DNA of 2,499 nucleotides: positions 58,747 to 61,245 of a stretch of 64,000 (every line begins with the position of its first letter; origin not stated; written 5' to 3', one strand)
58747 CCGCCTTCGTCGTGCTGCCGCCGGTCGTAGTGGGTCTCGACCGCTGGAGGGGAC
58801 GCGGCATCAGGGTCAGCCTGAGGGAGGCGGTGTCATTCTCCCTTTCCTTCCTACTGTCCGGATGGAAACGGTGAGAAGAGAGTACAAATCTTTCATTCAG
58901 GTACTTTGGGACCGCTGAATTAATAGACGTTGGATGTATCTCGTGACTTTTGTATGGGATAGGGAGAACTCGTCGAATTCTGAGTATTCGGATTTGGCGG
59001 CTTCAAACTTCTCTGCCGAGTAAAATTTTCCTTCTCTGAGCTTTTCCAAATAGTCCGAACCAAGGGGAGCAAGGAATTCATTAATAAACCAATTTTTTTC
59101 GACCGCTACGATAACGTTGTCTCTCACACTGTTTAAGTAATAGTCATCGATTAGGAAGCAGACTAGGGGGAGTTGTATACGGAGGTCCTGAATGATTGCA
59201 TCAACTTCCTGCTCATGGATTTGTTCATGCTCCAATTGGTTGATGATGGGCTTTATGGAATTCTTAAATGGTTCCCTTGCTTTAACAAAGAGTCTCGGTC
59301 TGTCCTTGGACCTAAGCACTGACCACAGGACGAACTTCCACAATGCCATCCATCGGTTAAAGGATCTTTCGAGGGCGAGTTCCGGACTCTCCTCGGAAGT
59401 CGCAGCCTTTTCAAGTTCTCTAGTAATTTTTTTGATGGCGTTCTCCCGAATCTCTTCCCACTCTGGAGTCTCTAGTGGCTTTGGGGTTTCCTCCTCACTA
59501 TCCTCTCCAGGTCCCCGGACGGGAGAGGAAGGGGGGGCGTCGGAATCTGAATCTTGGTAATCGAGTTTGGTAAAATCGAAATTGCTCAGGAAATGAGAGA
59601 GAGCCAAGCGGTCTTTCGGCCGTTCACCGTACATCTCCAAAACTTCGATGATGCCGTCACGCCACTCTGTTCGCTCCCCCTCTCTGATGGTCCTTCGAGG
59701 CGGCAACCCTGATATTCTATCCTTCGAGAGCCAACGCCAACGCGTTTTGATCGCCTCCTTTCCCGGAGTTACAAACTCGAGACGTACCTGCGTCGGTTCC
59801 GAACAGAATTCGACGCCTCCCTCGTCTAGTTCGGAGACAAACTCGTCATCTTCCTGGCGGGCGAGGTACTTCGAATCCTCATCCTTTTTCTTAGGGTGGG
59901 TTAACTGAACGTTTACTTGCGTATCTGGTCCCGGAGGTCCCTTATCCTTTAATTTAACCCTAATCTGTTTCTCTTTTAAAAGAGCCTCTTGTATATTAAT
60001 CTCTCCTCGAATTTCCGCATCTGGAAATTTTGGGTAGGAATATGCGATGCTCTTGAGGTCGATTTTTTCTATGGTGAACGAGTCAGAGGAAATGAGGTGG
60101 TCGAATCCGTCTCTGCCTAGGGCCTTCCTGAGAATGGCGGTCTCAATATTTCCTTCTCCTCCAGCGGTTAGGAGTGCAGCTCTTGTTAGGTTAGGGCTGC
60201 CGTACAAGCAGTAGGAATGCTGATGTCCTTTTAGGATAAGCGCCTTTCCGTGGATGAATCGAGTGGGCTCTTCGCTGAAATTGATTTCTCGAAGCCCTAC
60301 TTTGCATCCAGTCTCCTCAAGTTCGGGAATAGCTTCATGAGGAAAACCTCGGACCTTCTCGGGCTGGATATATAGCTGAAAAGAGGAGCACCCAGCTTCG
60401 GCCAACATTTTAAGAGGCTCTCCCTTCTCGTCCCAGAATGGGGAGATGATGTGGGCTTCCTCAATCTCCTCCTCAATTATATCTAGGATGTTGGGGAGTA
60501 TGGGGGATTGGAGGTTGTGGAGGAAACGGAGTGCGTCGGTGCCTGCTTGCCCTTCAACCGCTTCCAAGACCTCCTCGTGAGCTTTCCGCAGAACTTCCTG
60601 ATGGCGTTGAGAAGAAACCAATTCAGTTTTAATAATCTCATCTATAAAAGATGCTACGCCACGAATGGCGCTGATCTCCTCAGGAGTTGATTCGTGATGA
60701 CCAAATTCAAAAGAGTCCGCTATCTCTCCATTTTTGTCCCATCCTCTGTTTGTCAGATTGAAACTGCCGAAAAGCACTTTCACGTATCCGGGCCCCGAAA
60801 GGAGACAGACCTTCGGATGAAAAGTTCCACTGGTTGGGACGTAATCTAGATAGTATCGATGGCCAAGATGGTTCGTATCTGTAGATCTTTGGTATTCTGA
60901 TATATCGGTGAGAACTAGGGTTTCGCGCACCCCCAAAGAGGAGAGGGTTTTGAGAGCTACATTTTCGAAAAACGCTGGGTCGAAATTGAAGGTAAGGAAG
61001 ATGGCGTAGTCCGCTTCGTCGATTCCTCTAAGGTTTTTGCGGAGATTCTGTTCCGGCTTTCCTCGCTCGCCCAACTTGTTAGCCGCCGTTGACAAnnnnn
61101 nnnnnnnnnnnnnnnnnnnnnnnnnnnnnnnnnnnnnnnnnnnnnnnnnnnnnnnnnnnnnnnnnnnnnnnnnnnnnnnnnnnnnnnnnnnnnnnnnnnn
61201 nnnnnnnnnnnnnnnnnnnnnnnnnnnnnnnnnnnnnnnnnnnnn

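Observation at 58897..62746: Low-GC two-gene operon: unrecognisable 555-aa protein + two-HKD PLD-family protein with a 400-aa extension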

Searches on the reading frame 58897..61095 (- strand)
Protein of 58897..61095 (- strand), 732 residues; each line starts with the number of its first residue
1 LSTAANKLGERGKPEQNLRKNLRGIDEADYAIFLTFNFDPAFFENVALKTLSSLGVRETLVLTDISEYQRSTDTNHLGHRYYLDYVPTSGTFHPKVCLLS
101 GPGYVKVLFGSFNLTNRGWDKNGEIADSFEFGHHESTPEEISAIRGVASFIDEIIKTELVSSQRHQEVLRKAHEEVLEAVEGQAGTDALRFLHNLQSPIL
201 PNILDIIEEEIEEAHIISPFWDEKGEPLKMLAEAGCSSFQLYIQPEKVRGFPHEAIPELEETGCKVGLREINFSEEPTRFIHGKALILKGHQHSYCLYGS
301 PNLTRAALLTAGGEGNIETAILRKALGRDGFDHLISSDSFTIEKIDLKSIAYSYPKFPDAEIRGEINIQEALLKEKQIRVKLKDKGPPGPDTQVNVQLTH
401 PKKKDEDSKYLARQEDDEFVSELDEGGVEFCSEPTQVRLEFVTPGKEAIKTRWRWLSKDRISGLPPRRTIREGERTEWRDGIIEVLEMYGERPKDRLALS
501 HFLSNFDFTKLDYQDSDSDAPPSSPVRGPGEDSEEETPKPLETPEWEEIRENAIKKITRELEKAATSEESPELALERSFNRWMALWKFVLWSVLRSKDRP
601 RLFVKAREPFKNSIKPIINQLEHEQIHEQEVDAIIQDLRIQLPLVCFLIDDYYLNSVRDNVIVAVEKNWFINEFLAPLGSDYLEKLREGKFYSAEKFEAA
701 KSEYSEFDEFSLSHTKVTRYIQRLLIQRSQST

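Call 3: search_protein_families(library=pfam, proteins=[window:58897-61095:-], max_evalue=1)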
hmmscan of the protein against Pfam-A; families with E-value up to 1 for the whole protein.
window:58897-61095:- (732 aa): 3 families
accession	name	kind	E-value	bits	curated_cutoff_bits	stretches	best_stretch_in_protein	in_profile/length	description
PF13091.12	PLDc_2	-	1.1e-09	38.7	27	2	47-125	28-111/132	PLD-like domain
PF24121.1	Cas8b_N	-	0.075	12.8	27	1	580-607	92-119/265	Type I-B CRISPR Cas8b N-terminal domain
PF05751.16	FixH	-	0.22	11.9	23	1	374-421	71-120/150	FixH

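Call 4: search_protein_families(library=padloc, proteins=[window:58897-61095:-], max_evalue=1)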
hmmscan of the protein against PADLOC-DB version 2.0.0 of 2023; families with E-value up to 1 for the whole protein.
window:58897-61095:- (732 aa): 3 families
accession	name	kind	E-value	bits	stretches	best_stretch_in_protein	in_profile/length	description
PDLC03829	ZacB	-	1.1e-17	62.1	2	89-403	107-413/586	-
PDLC04553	PDC-M27B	-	2.3e-05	21.2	1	88-224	104-221/635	-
PDLC02614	DrmC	-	0.00091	17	0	92-126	101-132/153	DrmC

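Call 5: search_protein_families(library=ncbifam, proteins=[window:58897-61095:-], max_evalue=1)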
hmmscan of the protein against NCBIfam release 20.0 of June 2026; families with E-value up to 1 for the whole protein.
window:58897-61095:- (732 aa): 0 families

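Call 11: find_homologous_proteins(query=window:58897-61095:-)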
Query window:58897-61095:- (732 aa): 9 proteins with E <= 0.001 among 8000 candidates.
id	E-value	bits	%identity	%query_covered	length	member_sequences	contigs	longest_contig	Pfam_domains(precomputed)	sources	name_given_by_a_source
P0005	0.0e+0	1654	100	99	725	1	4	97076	PF13091.13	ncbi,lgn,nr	ncbi:MAG: hypothetical protein MAG715_01026 [Methanonatronarchaeales archaeon]|nr:hypothetical prote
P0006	5.1e-82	294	32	97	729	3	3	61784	PF13091.13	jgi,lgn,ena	jgi:HKD family nuclease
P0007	1.5e-15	75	29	40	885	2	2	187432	-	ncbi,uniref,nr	ncbi:hypothetical protein AB0936_20520 [Streptomyces cyaneofuscatus]|uniref:hypothetical protein n=1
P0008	9.0e-15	72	28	40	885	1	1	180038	-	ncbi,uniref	ncbi:phospholipase D-like domain-containing protein [Streptomyces griseofuscus]|uniref:hypothetical 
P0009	9.3e-15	72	29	40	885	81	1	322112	-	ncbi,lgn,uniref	ncbi:hypothetical protein [Streptomyces sp. YPW6]|uniref:hypothetical protein n=1 Tax=Streptomyces s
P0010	1.2e-14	72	29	40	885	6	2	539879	-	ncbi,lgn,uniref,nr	ncbi:hypothetical protein GCM10010277_20820 [Streptomyces longisporoflavus]|uniref:hypothetical prot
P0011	1.7e-14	71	30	40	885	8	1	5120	-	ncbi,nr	ncbi:MAG: hypothetical protein H5T76_23590 [Streptomyces sp.]|nr:hypothetical protein [Streptomyces 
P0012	3.5e-14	70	29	40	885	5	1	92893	-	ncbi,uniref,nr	ncbi:hypothetical protein [Streptomyces malaysiense]|uniref:Phospholipase D-like domain-containing p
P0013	4.1e-9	53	25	46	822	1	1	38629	PF13091.13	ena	-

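Call 15: find_encoding_contigs(protein=P0006, flank=10000, max_places=3)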
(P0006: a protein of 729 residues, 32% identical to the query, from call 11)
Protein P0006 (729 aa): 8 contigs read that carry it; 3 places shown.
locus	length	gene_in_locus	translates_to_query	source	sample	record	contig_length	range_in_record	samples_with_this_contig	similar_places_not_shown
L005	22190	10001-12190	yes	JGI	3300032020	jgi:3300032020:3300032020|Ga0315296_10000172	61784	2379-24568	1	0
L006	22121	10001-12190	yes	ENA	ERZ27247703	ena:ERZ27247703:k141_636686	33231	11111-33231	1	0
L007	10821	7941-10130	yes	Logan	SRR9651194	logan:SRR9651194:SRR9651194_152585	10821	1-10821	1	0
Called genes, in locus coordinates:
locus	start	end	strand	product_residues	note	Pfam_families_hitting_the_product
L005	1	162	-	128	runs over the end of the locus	PF02663:FmdE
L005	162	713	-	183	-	-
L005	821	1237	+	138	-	PF08753:NikR_C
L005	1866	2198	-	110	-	PF23477:zf_Tbcl_2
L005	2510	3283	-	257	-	-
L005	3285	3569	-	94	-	PF08281:Sigma70_r4_2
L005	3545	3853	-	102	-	-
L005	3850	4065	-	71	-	PF08281:Sigma70_r4_2 (weak)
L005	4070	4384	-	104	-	PF12840:HTH_20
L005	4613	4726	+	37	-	-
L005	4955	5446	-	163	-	-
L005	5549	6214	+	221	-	-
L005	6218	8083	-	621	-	PF00270:DEAD, PF04851:ResIII, PF00271:Helicase_C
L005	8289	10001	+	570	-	-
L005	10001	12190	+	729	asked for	PF13091:PLDc_2 (faint)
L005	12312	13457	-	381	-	PF09903:DUF2130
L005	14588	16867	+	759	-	PF02384:N6_Mtase, PF07669:Eco57I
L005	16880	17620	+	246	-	-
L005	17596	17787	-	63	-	-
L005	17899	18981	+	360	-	-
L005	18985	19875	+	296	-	PF14528:LAGLIDADG_3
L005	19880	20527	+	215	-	-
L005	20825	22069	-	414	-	PF03463:eRF1_1, PF18854:baeRF_family10, PF03464:eRF1_2, PF18859:acVLRF1 (weak), PF03465:eRF1_3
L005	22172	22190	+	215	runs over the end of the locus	PF00696:AA_kinase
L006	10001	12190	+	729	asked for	PF13091:PLDc_2 (faint)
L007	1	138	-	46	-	?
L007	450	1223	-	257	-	-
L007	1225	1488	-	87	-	PF08281:Sigma70_r4_2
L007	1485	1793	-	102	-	-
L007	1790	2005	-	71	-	PF08281:Sigma70_r4_2 (weak)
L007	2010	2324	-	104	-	PF12840:HTH_20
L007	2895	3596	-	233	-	-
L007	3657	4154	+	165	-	-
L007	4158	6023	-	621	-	PF00270:DEAD, PF04851:ResIII, PF00271:Helicase_C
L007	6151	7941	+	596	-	-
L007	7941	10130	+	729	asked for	PF13091:PLDc_2 (faint)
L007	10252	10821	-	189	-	?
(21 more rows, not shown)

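Call 16: find_encoding_contigs(protein=P0009, flank=10000, max_places=2)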
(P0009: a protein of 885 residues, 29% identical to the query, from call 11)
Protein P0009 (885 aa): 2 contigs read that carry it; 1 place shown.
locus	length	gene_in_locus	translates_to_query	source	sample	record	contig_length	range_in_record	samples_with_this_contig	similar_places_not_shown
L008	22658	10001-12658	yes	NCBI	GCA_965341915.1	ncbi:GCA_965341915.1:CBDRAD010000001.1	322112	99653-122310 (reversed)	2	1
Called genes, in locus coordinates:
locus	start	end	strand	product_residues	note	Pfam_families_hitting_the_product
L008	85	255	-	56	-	-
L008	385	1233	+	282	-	-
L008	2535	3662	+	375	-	-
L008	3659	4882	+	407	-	-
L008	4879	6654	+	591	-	PF00012:HSP70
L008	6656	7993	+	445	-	-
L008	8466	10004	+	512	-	-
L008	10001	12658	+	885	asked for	-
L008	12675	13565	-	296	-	PF04250:DUF429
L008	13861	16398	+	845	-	PF07719:TPR_2 (faint), PF14559:TPR_19 (faint)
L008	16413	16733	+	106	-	-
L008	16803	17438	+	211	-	PF01025:GrpE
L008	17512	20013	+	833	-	PF00012:HSP70, PF06723:MreB_Mbl, PF12773:DZR (faint)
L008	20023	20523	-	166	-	PF13581:HATPase_c_2, PF02518:HATPase_c (weak)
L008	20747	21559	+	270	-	PF13560:HTH_31, PF01381:HTH_3 (weak), PF19054:DUF5753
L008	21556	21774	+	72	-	PF04149:DUF397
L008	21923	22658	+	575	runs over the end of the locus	PF02384:N6_Mtase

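Call 17: find_encoding_contigs(protein=P0013, flank=10000, max_places=2)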
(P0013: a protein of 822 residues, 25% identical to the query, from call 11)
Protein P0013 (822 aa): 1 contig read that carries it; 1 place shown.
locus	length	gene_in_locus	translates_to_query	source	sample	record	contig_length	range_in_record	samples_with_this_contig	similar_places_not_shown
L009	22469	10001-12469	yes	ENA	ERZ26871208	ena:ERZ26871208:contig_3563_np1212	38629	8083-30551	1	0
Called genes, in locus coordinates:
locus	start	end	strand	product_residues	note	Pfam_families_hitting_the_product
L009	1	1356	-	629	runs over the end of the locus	PF13482:RNase_H_2, PF04851:ResIII (weak), PF05127:NAT10_TcmA_helicase (weak), PF13086:AAA_11 (weak), PF13245:AAA_19, PF13604:AAA_30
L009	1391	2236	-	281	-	PF12705:PDDEXK_1 (faint)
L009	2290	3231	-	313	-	PF13280:WYL, PF25583:WCX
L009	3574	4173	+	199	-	PF14462:Prok-E2_E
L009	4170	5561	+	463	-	PF14464:Prok-JAB, PF00899:ThiF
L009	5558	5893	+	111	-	PF20137:BubE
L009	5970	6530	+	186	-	-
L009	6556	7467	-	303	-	PF08843:AbiEii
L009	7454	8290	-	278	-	PF17194:AbiEi_3_N, PF13338:AbiEi_4 (weak), PF11459:AbiEi_3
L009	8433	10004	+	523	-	-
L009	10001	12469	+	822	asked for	PF13091:PLDc_2 (faint)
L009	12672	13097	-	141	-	-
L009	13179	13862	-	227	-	-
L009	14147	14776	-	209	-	PF11848:DUF3368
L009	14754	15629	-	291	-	PF06114:Peptidase_M78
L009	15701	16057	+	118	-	-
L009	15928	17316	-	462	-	PF06508:QueC (weak)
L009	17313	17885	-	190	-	-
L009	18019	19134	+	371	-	PF13776:DUF4172, PF02661:Fic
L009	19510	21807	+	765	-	PF01131:Topoisom_bac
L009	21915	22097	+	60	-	-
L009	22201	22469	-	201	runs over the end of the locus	PF21157:DksA_N, PF01258:zf-dskA_traR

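Call 19: search_protein_families(library=padloc, proteins=[L005:8289-9998:+, L008:8466-10001:+, L009:8433-10001:+, P0009, P0013], max_evalue=0.1)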
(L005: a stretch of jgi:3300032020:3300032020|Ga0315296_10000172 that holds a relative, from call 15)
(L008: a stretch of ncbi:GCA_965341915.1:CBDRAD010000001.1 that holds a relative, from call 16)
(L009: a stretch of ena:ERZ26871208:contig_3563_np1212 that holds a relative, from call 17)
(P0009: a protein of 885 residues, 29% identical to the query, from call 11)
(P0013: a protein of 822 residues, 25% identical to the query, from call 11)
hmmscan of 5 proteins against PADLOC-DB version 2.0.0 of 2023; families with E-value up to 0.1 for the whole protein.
L005:8289-9998:+ (570 aa): 1 family
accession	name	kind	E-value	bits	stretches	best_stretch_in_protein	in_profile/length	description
PDLC03828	ZacA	-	7.8e-06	23.7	1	14-109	28-114/396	-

L008:8466-10001:+ (512 aa): 1 family
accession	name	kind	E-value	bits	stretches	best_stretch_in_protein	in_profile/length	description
PDLC03828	ZacA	-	0.00078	17.1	1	35-92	45-102/396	-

L009:8433-10001:+ (523 aa): 1 family
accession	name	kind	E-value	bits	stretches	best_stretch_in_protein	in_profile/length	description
PDLC03828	ZacA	-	2.6e-05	22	1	15-104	26-114/396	-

P0009 (885 aa): 3 families
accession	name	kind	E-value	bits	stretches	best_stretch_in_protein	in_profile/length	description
PDLC03829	ZacB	-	9.6e-12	42.5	2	90-312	108-333/586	-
PDLC04553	PDC-M27B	-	1.2e-06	25.5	1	89-132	105-149/635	-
PDLC02614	DrmC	-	0.042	11.6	0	86-133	95-139/153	DrmC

P0013 (822 aa): 11 families
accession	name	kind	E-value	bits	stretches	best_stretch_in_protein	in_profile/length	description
PDLC03829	ZacB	-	4.9e-13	46.8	1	72-343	101-362/586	-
PDLC02614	DrmC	-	6e-09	33.9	2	81-125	101-142/153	DrmC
PDLC04553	PDC-M27B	-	2.1e-07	28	1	77-313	104-328/635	-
PDLC02607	DrmC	-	5.5e-06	23.9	1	74-118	196-237/265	DrmC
PDLC02588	DrmC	-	0.00011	20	1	80-119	192-228/256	DrmC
PDLC02585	DrmC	-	0.00092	16.9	0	78-121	191-231/253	DrmC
PDLC02611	DrmC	-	0.0053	15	0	94-122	89-117/138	DrmC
PDLC02616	DrmC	-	0.0086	13.7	0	93-122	174-203/224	DrmC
PDLC02606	DrmC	-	0.009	13.8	0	94-119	133-158/182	DrmC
PDLC02597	DrmC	-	0.019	12.9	1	69-121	172-222/242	DrmC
PDLC02615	DrmC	-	0.052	10.9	0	81-122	158-196/218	DrmC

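Call 37: predict_structure(alignment_id=A3)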
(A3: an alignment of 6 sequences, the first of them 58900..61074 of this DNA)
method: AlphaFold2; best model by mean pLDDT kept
length: 725 residues; sequences in the alignment: 6
mean_pLDDT: 59.1   pTM: 0.48
mean pLDDT of the five models: 59.1, 54.7, 49.2, 48.5, 41.2
residues with pLDDT >= 90: 39; 70-90: 214; 50-70: 155; < 50: 317
segments of 3 or more residues with pLDDT < 50: 1-4, 62-64, 270-273, 302-306, 346-362, 376-379, 439-446, 448-547, 549-551, 554-611, 613-665, 670-672, 677-712, 722-725
pLDDT, mean of each block of 10 residues (from residue 1): 52 69 83 78 82 76 53 69 66 85 71 60 75 89 88 77 90 85 83 82 88 78 88 84 83 91 70 63 90 55 51 86 76 79 51 36 54 53 61 53 60 65 53 55 46 34 40 41 37 42 31 28 30 33 46 48 47 46 34 34 46 46 47 40 36 40 48 50 39 36 40 49 43
secondary structure, 60 per line:
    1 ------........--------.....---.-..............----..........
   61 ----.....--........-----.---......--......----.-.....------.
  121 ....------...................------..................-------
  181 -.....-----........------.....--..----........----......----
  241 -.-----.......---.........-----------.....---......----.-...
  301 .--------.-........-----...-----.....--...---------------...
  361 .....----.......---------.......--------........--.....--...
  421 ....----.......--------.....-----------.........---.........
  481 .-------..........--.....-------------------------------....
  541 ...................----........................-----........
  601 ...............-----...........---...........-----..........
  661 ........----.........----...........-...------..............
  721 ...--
elements in order (helices of 4 or more, strands of 3 or more residues): H7-14 E23-27 H33-46 E51-57 E65-69 E72-79 E89-94 E97-102 H109-113 E120-124 H131-149 H156-173 E182-186 H192-199 E206-210 H219-226 E231-236 H248-254 E258-266 E278-282 E286-291 H298-301 E312-319 E333-337 E358-365 E370-376 E386-392 E401-408 E411-415 H418-424 E429-435 E444-448 H460-468 H472-481 H489-498 H501-505 H537-559 H564-587 H593-615 H621-631 H635-645 H651-668 H673-681 H686-696 H707-723

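Call 44: fold_search(model_id=the predicted structure, library=pdb)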
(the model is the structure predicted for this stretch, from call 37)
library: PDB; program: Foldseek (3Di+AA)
matches with E <= 10: 1136; with E <= 0.001: 52
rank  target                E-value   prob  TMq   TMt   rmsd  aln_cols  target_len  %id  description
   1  7e0m_A                4.4e-11  1.00  0.30  0.52   7.3       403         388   13  Crystal structure of phospholipase D (released 2021-12-22)
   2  1q32_B                4.8e-10  1.00  0.29  0.46   6.8       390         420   13  Crystal Structure Analysis of the Yeast Tyrosyl-DNA Phosphodiesterase (released 2004-09-07)
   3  1q32_D                6.0e-10  1.00  0.29  0.47   6.5       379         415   13  Crystal Structure Analysis of the Yeast Tyrosyl-DNA Phosphodiesterase (released 2004-09-07)
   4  1q32_A                1.2e-09  1.00  0.29  0.46   6.5       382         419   13  Crystal Structure Analysis of the Yeast Tyrosyl-DNA Phosphodiesterase (released 2004-09-07)
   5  3sq3_B                1.8e-09  1.00  0.30  0.48   6.3       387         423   12  Crystal Structure Analysis of the Yeast Tyrosyl-DNA Phosphodiesterase H182A Mutant (released 2011-12-28)
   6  6dje_B                5.0e-09  1.00  0.28  0.44  11.0       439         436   11  Crystal structure of Tdp1 catalytic domain in complex with Sigma Aldrich compound CDS010292 (released 2019-05-29)
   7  5nwa_B                6.2e-09  1.00  0.28  0.45   8.9       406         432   10  Crystal structure of the complex of Tdp1 with duplex DNA (released 2018-01-10)
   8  6w7l_B                8.5e-09  1.00  0.29  0.47  10.5       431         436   11  Structure of Tdp1 catalytic domain in complex with inhibitor XZ632p (released 2021-03-24)
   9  6dim_B                1.2e-08  1.00  0.29  0.46  11.2       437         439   11  Crystal structure of Tdp1 catalytic domain in complex with Zenobia fragment ZT1982 from cocktail soak (released 2019-05-29)
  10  6dhu_B                1.2e-08  1.00  0.28  0.45  11.4       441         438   11  Crystal structure of Tdp1 catalytic domain in complex with Zenobia fragment ZT0911 from cocktail soak (released 2019-05-29)
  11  6dhu_A                1.4e-08  1.00  0.29  0.45  10.8       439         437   12  Crystal structure of Tdp1 catalytic domain in complex with Zenobia fragment ZT0911 from cocktail soak (released 2019-05-29)
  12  8v0c_B                1.4e-08  1.00  0.28  0.43  10.4       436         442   11  Structure of TDP1 catalytic domain complexed with compound IB06 (released 2024-09-25)
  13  1rg1_B                1.4e-08  1.00  0.28  0.44   9.6       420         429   12  Crystal structure of human Tyrosyl-DNA Phosphodiesterase complexed with vanadate, octopamine, and tetranucleotide AGTT (released 2004-03-02)
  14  1rg1_A                1.6e-08  1.00  0.27  0.44   9.5       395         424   12  Crystal structure of human Tyrosyl-DNA Phosphodiesterase complexed with vanadate, octopamine, and tetranucleotide AGTT (released 2004-03-02)
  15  6die_A                1.6e-08  1.00  0.28  0.45  10.9       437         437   11  Crystal structure of Tdp1 catalytic domain in complex with Zenobia fragment benzene-1,2,4-tricarboxylic acid from sing (released 2019-05-29)
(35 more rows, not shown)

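Call 85: search_solved_structures(query=A3, max_evalue=1)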
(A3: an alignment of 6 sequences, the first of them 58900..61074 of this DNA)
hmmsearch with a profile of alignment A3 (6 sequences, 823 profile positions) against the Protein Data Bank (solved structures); distinct sequences matched with E-value up to 1: 0.
